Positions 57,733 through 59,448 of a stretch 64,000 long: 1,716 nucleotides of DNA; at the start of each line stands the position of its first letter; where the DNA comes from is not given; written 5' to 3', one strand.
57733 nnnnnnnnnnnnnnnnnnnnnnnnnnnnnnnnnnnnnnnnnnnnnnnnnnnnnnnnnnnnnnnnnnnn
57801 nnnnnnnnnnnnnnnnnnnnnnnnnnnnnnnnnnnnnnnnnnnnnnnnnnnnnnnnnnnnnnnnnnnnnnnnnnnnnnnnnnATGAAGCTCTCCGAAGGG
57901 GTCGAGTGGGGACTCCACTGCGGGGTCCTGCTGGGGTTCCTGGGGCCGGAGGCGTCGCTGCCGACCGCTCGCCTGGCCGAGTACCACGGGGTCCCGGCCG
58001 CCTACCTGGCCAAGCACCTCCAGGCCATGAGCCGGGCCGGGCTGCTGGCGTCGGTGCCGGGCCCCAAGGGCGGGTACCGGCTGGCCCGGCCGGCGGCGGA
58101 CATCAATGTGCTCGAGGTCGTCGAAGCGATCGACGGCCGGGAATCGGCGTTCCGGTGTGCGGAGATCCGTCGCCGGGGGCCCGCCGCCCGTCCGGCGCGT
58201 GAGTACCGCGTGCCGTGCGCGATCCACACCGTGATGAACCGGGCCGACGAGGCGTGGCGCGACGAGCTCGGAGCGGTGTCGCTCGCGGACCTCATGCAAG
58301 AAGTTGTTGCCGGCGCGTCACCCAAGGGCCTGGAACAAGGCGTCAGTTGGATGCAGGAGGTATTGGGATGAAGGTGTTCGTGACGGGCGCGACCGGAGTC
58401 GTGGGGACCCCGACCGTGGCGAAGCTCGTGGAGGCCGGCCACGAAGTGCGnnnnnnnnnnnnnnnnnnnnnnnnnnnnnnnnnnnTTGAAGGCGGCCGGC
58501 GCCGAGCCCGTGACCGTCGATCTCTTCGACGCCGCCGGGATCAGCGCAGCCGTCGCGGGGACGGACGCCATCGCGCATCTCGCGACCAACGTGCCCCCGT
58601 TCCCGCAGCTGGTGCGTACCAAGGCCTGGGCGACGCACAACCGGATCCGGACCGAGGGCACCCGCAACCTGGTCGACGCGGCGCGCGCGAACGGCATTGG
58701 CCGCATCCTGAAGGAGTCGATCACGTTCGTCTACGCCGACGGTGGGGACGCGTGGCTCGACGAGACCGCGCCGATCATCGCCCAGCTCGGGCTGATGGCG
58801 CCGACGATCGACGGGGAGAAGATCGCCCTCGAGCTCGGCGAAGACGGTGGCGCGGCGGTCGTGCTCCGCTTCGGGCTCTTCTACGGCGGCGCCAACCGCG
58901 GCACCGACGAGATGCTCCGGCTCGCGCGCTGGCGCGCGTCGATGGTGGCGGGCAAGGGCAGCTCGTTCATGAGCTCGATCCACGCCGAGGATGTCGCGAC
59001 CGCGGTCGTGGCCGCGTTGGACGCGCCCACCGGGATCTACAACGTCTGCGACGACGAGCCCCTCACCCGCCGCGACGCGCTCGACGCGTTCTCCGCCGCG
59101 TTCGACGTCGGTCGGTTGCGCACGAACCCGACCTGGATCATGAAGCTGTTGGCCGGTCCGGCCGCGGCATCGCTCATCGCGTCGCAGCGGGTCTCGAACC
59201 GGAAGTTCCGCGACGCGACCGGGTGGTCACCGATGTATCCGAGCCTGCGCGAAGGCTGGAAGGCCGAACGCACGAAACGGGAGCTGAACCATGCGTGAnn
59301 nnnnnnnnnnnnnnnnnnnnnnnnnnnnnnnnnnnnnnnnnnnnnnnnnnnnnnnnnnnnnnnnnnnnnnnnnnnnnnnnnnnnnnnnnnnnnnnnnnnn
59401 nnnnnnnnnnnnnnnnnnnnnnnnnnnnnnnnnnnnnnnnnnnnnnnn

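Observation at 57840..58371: AT-rich palindromic operator overlapping a canonical promoter and a leaderless start of an Rrf2 regulator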

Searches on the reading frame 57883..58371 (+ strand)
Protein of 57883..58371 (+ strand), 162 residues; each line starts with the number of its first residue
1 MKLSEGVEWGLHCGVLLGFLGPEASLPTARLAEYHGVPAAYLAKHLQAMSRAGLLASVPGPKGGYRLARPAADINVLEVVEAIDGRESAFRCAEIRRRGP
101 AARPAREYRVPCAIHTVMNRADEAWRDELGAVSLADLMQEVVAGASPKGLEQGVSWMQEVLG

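Call 3: search_protein_families(library=pfam, proteins=[window:57883-58371:+], max_evalue=0.01)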
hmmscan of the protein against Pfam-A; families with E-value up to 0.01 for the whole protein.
window:57883-58371:+ (162 aa): 3 families
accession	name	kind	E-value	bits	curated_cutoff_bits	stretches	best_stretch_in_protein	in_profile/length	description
PF02082.26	Rrf2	-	1.9e-31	109.4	30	1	3-139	1-131/132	Iron-dependent Transcriptional regulator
PF03444.21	HrcA_DNA-bdg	-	0.0028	17.7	21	1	45-70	43-68/79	Winged helix-turn-helix transcription repressor, HrcA DNA-binding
PF22798.2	DUF5817_CT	-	0.0078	16.5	29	0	32-67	22-54/54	DUF5817, C-terminal domain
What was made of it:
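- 57883..58371 (+): RsrR-like Rrf2 regulator gene, 162 aa. Pfam Rrf2 at 1.9e-31 (call 3).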

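Call 4: search_solved_structures(query=window:57883-58368:+, max_evalue=0.001, show_alignments=3)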
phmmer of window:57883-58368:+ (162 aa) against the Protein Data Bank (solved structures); distinct sequences matched with E-value up to 0.001: 9.
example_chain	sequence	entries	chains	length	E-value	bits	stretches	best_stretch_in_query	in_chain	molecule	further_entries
6hsd_A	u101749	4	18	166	9.2e-41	142.8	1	1-162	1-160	Rrf2 family transcriptional regulator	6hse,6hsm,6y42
6y45_A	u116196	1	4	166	2.9e-39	137.9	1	1-162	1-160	Rrf2 family transcriptional regulator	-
4hf2_A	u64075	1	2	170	9.2e-09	38.8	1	24-92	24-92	HTH-type transcriptional regulator IscR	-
4hf0_A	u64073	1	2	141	3e-08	37.1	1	23-92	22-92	HTH-type transcriptional regulator IscR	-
4hf1_A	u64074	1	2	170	4.5e-08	36.5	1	24-92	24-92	HTH-type transcriptional regulator IscR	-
4chu_A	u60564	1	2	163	5.5e-08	36.3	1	24-91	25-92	HTH-TYPE TRANSCRIPTIONAL REGULATOR ISCR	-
4cic_A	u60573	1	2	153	1.7e-07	34.6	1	24-141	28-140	TRANSCRIPTIONAL REGULATOR, BADM/RRF2 FAMILY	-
7zpn_A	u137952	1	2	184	6.5e-07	32.8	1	27-91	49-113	HTH-type transcriptional regulator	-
3t8r_A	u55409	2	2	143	4e-06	30.2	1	1-102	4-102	Staphylococcus aureus CymR | Staphylococcus aureus CymR (oxidized form)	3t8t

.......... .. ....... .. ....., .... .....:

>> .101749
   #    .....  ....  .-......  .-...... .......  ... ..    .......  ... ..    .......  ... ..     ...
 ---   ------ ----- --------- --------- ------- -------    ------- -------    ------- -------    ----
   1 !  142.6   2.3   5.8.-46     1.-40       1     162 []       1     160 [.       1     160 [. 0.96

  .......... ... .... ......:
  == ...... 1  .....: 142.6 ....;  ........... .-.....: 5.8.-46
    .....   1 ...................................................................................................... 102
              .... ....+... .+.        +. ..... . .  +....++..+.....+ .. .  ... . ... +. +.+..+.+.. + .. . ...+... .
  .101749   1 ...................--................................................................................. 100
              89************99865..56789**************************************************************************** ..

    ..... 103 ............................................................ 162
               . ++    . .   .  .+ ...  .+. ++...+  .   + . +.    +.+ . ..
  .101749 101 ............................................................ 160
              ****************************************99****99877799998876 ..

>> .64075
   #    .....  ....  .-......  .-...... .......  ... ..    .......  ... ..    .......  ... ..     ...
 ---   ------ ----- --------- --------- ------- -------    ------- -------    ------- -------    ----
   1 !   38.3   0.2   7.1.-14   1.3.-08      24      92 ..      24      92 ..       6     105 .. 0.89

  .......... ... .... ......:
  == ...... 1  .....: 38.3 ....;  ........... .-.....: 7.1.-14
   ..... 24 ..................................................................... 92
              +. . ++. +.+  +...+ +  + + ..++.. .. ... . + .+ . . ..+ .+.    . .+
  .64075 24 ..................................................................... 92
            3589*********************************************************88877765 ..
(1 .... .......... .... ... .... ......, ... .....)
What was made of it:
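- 57883..58371 (+): PDB 6HSD RsrR at 9.2e-41 (call 4).
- On RsrR-type [2Fe-2S] Rrf2 regulators: 6HSD at E 9.2e-41, residues 1-162 against 1-160 (call 4). The 6Y45 chain differs from 6HSD at this His (call 4).
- RsrR (6HSD) is the best solved relative at 9.2e-41, against IscR 9e-09 and CymR 4e-06 (call 4). CymR matches at only 4e-06 against 9e-41 for RsrR (call 4).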

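Call 11: find_homologous_proteins(query=window:57883-58368:+, max_evalue=1e-20)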
Query window:57883-58368:+ (162 aa): 2814 proteins with E <= 1e-20 among 3797 candidates; the best 120 are listed.
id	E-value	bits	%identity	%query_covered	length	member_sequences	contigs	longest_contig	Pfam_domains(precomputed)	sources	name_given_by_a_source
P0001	3.3e-101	354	100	100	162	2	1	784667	PF02082.27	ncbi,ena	-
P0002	3.1e-89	315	88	100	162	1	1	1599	PF02082.27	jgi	jgi:Rrf2 family protein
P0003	1.8e-87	309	87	99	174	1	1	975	PF02082.27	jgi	-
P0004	2.0e-87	309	89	99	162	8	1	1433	PF02082.27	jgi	-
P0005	2.2e-87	309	87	99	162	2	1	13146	PF02082.27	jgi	jgi:Rrf2 family protein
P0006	3.2e-85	302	86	100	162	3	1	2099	PF02082.27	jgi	jgi:Rrf2 family protein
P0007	5.3e-85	301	86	99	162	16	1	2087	PF02082.27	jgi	-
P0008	3.8e-83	295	83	99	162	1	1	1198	PF02082.27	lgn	-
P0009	8.0e-83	294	83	99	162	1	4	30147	PF02082.27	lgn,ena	-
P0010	1.1e-82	294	83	99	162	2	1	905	PF02082.27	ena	-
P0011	1.5e-82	293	84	99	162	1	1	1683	PF02082.27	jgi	jgi:Rrf2 family protein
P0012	1.8e-82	293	83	99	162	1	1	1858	PF02082.27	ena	-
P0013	3.0e-82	292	84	99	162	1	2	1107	PF02082.27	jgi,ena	-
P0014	8.2e-82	291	83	99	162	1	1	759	PF02082.27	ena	-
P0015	3.7e-81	289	83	99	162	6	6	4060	PF02082.27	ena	-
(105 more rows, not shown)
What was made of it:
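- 57883..57885 (+): ATG start codon and predicted transcription start (leaderless). Most of the listed homologues are 162 aa (call 11).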

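Call 13: find_related_loci(query=A1, collection=genome_contigs, flank=3000)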
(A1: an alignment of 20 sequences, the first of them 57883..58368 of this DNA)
Query A1 (162 aa) in genome_contigs; peptide patterns used: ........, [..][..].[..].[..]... (x = any residue, [..] = any of these).
419 stretches matched a pattern; 344 encode a relative of the query (tblastn E <= 1e-3); the best 80 are kept; 80 distinct loci.
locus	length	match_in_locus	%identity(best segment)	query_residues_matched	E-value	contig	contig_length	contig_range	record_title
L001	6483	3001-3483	88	1-161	4e-92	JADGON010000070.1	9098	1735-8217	MAG: Acidimicrobiia bacterium isolate Chersky_806 k127_1133510, whole genome shotgun sequence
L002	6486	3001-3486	82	1-162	9e-85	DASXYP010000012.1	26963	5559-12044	MAG TPA_asm: Acidimicrobiia bacterium isolate SMAG_U4828 k141_1082526, whole genome shotgun sequence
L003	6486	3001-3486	80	1-162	4e-83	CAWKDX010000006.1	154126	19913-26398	MAG: uncultured Acidimicrobiia bacterium isolate MFD05442.bin.2.128 genome assembly, contig: contig_21926, whole genome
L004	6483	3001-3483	79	1-161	8e-82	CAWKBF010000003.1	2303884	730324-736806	MAG: uncultured Acidimicrobiia bacterium isolate MFD05442.bin.2.200 genome assembly, contig: contig_7851, whole genome s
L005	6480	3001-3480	78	1-160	3e-81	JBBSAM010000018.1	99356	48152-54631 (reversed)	MAG: Acidimicrobiia bacterium isolate La6_maxbin2.368 La6_maxbin2.368_K_1225563_L_99356_cov_71.3008, whole genome shotgu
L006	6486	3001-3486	78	1-162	1e-80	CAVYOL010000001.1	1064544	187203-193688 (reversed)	MAG: uncultured Acidimicrobiia bacterium isolate MFD05841.bin.2.228 genome assembly, contig: contig_17827, whole genome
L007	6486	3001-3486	78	1-162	2e-80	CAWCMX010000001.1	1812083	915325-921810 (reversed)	MAG: uncultured Acidimicrobiia bacterium isolate MFD05502.bin.2.24 genome assembly, contig: contig_11018, whole genome s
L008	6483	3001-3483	78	1-161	5e-80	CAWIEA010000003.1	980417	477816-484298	MAG: uncultured Acidimicrobiia bacterium isolate MFD05442.bin.2.32 genome assembly, contig: contig_1987, whole genome sh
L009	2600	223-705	72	1-161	1e-80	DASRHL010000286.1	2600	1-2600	MAG TPA_asm: Acidimicrobiia bacterium isolate SMAG_U10083 k141_911995, whole genome shotgun sequence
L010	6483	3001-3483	70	1-161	3e-76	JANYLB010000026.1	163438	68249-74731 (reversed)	MAG: Actinomycetes bacterium isolate GL140_5_metabinner_8 GL140_5_k141_2851394, whole genome shotgun sequence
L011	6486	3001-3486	70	1-162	3e-74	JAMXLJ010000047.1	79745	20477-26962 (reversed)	MAG: Acidimicrobiia bacterium isolate Bin.002_Pasture k127_3047612, whole genome shotgun sequence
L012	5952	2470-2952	68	1-161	4e-73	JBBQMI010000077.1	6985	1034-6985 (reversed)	MAG: Acidimicrobiia bacterium isolate Co_metawrap_431 Cmw_431_k141_12685991_length_6985_cov_8.0000, whole genome shotgun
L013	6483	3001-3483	68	1-161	4e-73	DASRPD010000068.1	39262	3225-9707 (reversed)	MAG TPA_asm: Acidimicrobiia bacterium isolate SMAG_U10286 k141_247135, whole genome shotgun sequence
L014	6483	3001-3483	68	1-161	3e-72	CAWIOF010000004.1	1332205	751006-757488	MAG: uncultured Actinomycetes bacterium isolate MFD05442.bin.2.274 genome assembly, contig: contig_6778, whole genome sh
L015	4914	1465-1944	67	1-160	2e-72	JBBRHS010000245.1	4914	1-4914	MAG: Acidimicrobiia bacterium isolate Co_metawrap_2730 Cmw_2730_k141_7008118_length_4914_cov_5.7934, whole genome shotgu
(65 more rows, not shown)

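Call 25: search_protein_families(library=ncbifam, proteins=[window:57883-58368:+, L001:3486-4418:+], max_evalue=0.001)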
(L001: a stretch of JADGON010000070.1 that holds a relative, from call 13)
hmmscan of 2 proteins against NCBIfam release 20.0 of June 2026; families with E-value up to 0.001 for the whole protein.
window:57883-58368:+ (162 aa): 7 families
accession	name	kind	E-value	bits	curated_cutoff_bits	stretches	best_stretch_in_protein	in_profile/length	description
TIGR00738.1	rrf2_super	superfamily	3e-28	98.3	73.3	1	1-139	1-132/132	Rrf2 family transcriptional regulator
TIGR02010.1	IscR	equivalog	8.2e-13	48.4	207.55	1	28-140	28-132/135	Fe-S cluster assembly transcriptional regulator IscR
TIGR02944.1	suf_reg_Xantho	equivalog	4.9e-12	46.4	110.65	1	25-99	25-99/130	SUF system Fe-S cluster assembly regulator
NF008886.0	PRK11920.1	equivalog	1.1e-11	44.6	193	1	31-140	30-133/153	iron-responsive transcriptional regulator RirA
NF008110.0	PRK10857.1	equivalog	5.7e-11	42.5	275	1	24-93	24-93/164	Fe-S cluster assembly transcriptional regulator IscR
NF008240.0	PRK11014.1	equivalog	2.9e-09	37.1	182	1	2-140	2-130/141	nitric oxide-sensing transcriptional repressor NsrR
NF047409.1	Cys_reg_CymR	equivalog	5.5e-08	33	195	1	1-88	1-88/139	cysteine metabolism transcriptional regulator CymR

L001:3486-4418:+ (310 aa): 24 families
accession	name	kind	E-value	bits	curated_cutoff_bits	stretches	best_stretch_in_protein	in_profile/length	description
NF058621.1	DiazavRedAvaA7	equivalog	2.7e-41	142.1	400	1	1-299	1-302/304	3-diazoavenalumate denitrifying reductase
TIGR01777.1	yfcH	hypoth_equivalog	3.6e-22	79.3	207.35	1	3-282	1-277/292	TIGR01777 family oxidoreductase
NF042422.1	oxyalk_red_OleD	equivalog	9e-18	64.7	580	1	1-272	1-276/329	2-alkyl-3-oxoalkanoate reductase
TIGR03466.1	HpnA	hypoth_equivalog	2.4e-16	59.6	367.65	1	1-135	1-131/327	hopanoid-associated sugar epimerase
NF050030.1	thlkprotThyD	equivalog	4.5e-15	55.6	400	1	1-295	1-298/305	thylakoid membrane protein ThyD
NF004520.0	PRK05865.1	equivalog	4.3e-13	48.1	1509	1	1-236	1-192/854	sugar epimerase family protein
NF042423.1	oxyalk_red_Shew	equivalog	1.6e-11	43.9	580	1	2-241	10-252/331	2-alkyl-3-oxoalkanoate reductase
NF052578.1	StrlDmthSdmBMthl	equivalog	1.4e-09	38.2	600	1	1-117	1-112/328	sterol demethylase protein SdmB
NF005467.0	PRK07060.1-5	equivalog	4.1e-08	33.1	360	1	2-71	11-81/245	SDR family oxidoreductase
TIGR04180.1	EDH_00030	hypoth_equivalog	5.9e-08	32.1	475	1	3-147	1-150/297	NAD-dependent 4,6-dehydratase LegB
NF041293.1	G6PDh_Azf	equivalog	1.2e-07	31.4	400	1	3-117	5-114/252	NAD-dependent glucose-6-phosphate dehydrogenase Azf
NF004826.0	PRK06182.1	subfamily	1.5e-05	24.4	305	1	3-63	7-67/274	oxidoreductase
NF006073.0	PRK08219.1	equivalog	2.3e-05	24.2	218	1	3-71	6-75/227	SDR family oxidoreductase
TIGR01179.1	galE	equivalog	2.9e-05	23.1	262.3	1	2-137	1-140/332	UDP-glucose 4-epimerase GalE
NF006168.0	PRK08309.1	equivalog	6.9e-05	22.8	168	1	1-63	1-67/182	short chain dehydrogenase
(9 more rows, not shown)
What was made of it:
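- On Rrf2 superfamily: TIGR00738 at 98.3 bits against 73.3 (call 25).
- On IscR / NsrR / RirA / CymR equivalogs: 48.4 bits against 207.55 and 42.5 against 275 (two IscR models), 37.1 against 182 (NsrR), 44.6 against 193 (RirA), 33 against 195 (CymR) (call 25).
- All NCBIfam equivalogs (IscR, NsrR, RirA, CymR) score far below their cut-offs (call 25). The NCBIfam CymR equivalog scores 33 bits against a cut-off of 195 (call 25).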

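Call 26: search_protein_families(library=pfam, proteins=[L001:3486-4418:+], max_evalue=0.001)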
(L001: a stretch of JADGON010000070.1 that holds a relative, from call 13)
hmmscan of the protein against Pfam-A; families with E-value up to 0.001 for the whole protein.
L001:3486-4418:+ (310 aa): 8 families
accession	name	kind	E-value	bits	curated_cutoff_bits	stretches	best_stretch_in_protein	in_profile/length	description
PF01370.27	Epimerase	-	1.6e-18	67.4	20.9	1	3-228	1-240/240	NAD dependent epimerase/dehydratase family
PF13460.12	NAD_binding_10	-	1.5e-16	61.3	27.2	1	7-123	1-103/184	NAD(P)H-binding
PF05368.20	NmrA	-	1.2e-10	42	27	1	2-117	4-106/298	NmrA-like family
PF01073.25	3Beta_HSD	-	3e-10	40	22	1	5-217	2-228/280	3-beta hydroxysteroid dehydrogenase/isomerase family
PF00106.31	adh_short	-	8.8e-05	22.5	26.6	1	3-64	3-70/195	short chain dehydrogenase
PF04321.23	RmlD_sub_bind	-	0.00012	21.7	27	1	1-192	1-172/287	RmlD substrate binding domain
PF16363.11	GDP_Man_Dehyd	-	0.00015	21.8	27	1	4-122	1-133/332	GDP-mannose 4,6 dehydratase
PF08338.16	DUF1731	-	0.00038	20.5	27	0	255-281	2-28/47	Domain of unknown function (DUF1731)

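Call 29: find_encoding_contigs(protein=P0001, flank=6000, max_places=3)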
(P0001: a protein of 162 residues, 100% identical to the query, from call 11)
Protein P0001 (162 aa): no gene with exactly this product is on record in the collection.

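Call 30: list_cluster_members(proteins=[P0001])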
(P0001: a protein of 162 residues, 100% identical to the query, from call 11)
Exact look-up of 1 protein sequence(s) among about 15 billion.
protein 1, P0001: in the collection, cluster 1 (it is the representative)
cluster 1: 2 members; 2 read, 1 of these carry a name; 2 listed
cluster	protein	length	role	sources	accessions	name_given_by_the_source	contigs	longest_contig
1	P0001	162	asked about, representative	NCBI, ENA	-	-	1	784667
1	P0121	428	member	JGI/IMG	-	Rrf2 family protein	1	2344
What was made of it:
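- Tried and rejected: It is not on record in the contig index (call 29), and its cluster carries no informative name (call 30).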

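Call 40: search_solved_structures(query=L001:3486-4415:+, max_evalue=0.001)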
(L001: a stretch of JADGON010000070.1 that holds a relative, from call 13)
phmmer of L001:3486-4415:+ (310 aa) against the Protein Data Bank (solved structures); distinct sequences matched with E-value up to 0.001: 17.
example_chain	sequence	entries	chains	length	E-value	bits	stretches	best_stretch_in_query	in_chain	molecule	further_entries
3ius_A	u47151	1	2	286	1.9e-08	37.5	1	115-302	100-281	uncharacterized conserved protein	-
4id9_A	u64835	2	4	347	4e-08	36.4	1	3-139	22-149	SHORT-CHAIN DEHYDROGENASE/REDUCTASE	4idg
3wj7_A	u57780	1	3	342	3e-07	33.5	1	4-136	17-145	Putative oxidoreductase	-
3gpi_A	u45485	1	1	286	4.5e-07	32.9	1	7-243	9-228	NAD-dependent epimerase/dehydratase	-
7k3p_A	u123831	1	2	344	7.4e-06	29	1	2-137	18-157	UDP-glucose 4-epimerase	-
9xzp_A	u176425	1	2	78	9e-06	28.7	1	1-71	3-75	De novo protein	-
8rdg_A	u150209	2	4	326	2.3e-05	27.4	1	1-125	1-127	SDR family NAD(P)-dependent oxidoreductase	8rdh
8rdi_A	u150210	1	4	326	2.3e-05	27.3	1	1-125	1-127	SDR family NAD(P)-dependent oxidoreductase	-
6wj9_A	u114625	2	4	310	7.9e-05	25.6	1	2-128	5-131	NAD-dependent epimerase/dehydratase family protein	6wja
1cyd_A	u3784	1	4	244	9e-05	25.4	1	2-74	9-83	CARBONYL REDUCTASE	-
6wjb_A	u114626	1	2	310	0.0001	25.2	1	2-128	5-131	NAD-dependent epimerase/dehydratase family protein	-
8vr2_A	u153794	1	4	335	0.00011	25.1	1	2-224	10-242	NAD-dependent epimerase/dehydratase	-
5l3z_A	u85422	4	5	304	0.00026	23.9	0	1-68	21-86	polyketide ketoreductase SimC7 | SimC7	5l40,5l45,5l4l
8r2j_A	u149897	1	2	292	0.00052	22.9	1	3-68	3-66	NmrA family transcriptional regulator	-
3ehe_A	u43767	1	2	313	0.00087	22.2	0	3-124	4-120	UDP-glucose 4-epimerase (GalE-1)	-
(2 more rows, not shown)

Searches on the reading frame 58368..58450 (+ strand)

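Call 3: search_protein_families(library=pfam, proteins=[window:58368-58450:+], max_evalue=0.01)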
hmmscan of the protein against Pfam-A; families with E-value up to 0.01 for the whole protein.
window:58368-58450:+ (27 aa): 1 family
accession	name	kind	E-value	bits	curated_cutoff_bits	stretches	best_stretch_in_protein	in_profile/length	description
PF01370.27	Epimerase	-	0.002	18.1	20.9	1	3-27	1-25/240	NAD dependent epimerase/dehydratase family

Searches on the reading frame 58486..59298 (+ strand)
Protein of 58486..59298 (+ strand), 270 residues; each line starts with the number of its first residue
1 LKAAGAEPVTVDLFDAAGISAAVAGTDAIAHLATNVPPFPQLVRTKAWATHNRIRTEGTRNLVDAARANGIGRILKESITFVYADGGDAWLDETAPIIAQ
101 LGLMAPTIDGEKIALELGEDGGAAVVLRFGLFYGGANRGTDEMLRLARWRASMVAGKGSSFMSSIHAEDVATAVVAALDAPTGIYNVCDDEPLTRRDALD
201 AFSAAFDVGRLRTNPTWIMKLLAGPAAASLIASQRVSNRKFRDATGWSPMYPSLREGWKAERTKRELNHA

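Call 3: search_protein_families(library=pfam, proteins=[window:58486-59298:+], max_evalue=0.01)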
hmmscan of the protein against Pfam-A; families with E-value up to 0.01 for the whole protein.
window:58486-59298:+ (270 aa): 4 families
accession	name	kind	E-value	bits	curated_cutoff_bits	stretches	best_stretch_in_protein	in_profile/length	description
PF01370.27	Epimerase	-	1.2e-09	38.3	20.9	1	7-188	44-240/240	NAD dependent epimerase/dehydratase family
PF13460.12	NAD_binding_10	-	3.7e-07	30.6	27.2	1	3-181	38-184/184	NAD(P)H-binding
PF01073.25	3Beta_HSD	-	2.8e-05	23.7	22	1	7-178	48-229/280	3-beta hydroxysteroid dehydrogenase/isomerase family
PF08338.16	DUF1731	-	0.00055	20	27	1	215-256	2-42/47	Domain of unknown function (DUF1731)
